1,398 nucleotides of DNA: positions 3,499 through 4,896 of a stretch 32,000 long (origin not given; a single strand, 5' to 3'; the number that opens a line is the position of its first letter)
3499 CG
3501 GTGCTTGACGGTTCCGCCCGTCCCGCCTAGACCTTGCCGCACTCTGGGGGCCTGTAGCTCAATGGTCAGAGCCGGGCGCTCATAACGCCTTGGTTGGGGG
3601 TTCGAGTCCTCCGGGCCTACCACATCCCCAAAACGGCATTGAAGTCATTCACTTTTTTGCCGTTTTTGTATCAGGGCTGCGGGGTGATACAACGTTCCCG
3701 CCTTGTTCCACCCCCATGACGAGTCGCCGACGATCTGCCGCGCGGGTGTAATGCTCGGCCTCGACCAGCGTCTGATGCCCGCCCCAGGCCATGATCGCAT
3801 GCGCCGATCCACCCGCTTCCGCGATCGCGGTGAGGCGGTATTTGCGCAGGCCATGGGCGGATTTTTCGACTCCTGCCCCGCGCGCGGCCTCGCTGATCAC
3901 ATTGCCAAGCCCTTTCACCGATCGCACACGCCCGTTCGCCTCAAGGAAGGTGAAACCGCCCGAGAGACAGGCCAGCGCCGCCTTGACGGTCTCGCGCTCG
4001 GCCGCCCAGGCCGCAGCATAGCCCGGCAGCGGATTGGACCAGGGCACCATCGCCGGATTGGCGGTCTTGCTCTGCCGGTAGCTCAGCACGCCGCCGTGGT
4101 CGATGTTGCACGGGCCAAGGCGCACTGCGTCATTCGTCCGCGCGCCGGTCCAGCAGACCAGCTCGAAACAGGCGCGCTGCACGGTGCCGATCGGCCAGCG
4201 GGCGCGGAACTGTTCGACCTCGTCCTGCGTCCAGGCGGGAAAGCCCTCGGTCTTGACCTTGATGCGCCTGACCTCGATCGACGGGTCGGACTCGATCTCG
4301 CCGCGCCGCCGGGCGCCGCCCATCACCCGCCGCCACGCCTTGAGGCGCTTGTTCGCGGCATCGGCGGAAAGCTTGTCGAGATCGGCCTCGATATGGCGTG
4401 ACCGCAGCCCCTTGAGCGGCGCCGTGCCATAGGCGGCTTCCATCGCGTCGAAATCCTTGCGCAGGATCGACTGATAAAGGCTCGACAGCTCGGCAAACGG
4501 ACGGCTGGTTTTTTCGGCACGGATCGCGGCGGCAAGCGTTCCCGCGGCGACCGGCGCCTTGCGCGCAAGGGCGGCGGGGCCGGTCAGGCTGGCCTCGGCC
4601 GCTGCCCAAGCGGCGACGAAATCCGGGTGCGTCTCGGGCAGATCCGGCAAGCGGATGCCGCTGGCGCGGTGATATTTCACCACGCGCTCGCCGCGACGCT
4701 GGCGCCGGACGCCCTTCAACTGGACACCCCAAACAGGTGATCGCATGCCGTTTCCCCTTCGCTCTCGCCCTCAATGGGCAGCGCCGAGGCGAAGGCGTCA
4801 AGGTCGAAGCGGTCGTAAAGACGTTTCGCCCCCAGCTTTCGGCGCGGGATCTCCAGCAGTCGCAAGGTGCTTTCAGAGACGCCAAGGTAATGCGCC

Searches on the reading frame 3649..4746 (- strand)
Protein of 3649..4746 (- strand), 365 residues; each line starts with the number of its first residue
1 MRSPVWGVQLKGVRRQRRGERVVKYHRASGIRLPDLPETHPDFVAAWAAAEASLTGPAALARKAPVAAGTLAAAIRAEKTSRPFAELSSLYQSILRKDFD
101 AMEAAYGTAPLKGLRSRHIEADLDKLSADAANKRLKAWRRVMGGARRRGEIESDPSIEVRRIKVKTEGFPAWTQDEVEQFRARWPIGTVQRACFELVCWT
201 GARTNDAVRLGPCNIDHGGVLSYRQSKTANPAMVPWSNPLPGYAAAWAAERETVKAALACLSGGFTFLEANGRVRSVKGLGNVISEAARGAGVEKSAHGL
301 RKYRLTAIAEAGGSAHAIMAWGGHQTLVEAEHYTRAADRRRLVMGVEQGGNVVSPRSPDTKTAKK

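Call 15: search_protein_families(library=pfam, proteins=[window:3649-4746:-], max_evalue=0.001)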
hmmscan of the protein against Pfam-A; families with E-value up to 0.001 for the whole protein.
window:3649-4746:- (365 aa): 1 family
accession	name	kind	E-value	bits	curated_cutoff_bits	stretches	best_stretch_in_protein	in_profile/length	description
PF00589.27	Phage_integrase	-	6.8e-11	42.7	27.1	1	179-338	10-170/172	Phage integrase family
